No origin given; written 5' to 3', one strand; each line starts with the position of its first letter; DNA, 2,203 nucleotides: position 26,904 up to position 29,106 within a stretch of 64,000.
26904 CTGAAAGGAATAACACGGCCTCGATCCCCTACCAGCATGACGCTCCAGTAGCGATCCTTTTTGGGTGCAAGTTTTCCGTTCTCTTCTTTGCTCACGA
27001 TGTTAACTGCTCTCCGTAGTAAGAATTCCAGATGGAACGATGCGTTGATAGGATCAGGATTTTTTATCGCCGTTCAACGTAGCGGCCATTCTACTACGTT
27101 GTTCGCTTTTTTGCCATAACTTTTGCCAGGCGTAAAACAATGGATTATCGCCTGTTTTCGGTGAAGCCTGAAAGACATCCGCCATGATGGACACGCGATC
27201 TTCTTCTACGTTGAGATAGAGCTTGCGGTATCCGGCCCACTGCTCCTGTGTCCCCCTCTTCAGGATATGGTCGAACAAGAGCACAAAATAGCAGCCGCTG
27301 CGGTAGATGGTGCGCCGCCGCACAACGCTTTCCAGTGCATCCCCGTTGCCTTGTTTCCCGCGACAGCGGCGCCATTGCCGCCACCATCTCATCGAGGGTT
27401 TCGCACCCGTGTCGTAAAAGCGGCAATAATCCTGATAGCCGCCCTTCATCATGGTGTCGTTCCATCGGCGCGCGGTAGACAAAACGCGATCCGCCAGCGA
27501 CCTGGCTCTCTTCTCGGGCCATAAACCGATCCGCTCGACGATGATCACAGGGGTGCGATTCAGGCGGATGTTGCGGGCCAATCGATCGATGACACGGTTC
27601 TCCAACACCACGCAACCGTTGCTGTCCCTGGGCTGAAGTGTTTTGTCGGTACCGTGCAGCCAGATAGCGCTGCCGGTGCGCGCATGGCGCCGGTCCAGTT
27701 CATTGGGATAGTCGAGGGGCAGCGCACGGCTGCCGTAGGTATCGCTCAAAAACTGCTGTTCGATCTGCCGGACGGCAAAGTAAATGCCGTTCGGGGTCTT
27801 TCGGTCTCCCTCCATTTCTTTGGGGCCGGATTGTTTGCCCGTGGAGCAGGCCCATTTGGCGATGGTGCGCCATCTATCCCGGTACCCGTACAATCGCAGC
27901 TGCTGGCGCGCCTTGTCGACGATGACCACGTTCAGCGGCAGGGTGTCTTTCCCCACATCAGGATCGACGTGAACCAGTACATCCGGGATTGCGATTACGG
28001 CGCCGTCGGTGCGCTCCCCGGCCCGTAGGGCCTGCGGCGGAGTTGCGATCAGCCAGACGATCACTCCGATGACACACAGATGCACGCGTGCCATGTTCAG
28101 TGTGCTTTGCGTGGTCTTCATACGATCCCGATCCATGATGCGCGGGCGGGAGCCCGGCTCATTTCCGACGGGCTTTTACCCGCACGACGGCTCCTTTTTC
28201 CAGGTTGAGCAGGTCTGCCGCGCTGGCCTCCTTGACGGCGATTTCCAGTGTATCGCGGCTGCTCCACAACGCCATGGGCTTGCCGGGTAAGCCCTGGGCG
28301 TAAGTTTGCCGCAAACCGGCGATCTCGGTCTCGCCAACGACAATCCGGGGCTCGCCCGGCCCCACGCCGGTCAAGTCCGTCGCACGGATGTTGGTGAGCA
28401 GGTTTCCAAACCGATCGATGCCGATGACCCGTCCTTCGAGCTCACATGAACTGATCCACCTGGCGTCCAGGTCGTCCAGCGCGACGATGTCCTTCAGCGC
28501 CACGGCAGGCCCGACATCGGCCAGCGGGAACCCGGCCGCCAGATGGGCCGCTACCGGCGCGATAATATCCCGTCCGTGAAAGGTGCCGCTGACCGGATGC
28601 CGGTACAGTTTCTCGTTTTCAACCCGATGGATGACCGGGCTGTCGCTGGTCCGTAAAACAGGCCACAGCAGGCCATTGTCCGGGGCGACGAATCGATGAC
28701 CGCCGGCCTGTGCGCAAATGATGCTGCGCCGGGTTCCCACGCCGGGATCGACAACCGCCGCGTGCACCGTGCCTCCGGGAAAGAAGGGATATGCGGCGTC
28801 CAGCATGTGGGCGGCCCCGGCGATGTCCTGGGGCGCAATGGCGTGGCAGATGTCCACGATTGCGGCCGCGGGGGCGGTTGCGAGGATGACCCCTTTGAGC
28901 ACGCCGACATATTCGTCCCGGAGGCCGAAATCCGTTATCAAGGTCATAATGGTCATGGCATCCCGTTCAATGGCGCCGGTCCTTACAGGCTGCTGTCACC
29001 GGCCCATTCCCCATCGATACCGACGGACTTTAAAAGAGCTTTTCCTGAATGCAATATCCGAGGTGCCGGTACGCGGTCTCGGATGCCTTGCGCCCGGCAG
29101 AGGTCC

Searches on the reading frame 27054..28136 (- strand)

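Call 51: search_protein_families(library=pfam, proteins=[window:27054-28136:-], max_evalue=0.01)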
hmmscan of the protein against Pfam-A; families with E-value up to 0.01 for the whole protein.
window:27054-28136:- (360 aa): 1 family
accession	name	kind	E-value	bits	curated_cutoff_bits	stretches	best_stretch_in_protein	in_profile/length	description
PF03734.19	YkuD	-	5.9e-20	72.8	23.4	1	70-199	3-146/146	L,D-transpeptidase catalytic domain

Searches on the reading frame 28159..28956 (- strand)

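Call 51: search_protein_families(library=pfam, proteins=[window:28159-28956:-], max_evalue=0.01)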
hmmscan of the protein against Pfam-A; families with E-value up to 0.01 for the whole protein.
window:28159-28956:- (265 aa): 2 families
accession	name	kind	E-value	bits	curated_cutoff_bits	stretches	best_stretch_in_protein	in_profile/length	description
PF01887.21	SAM_HAT_N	-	1.5e-52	177.7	26.3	1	5-149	2-145/145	SAM hydroxide adenosyltransferase N-terminal domain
PF20257.3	SAM_HAT_C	-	1.6e-18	67.2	25.5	1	175-258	1-83/84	SAM hydroxide adenosyltransferase C-terminal domain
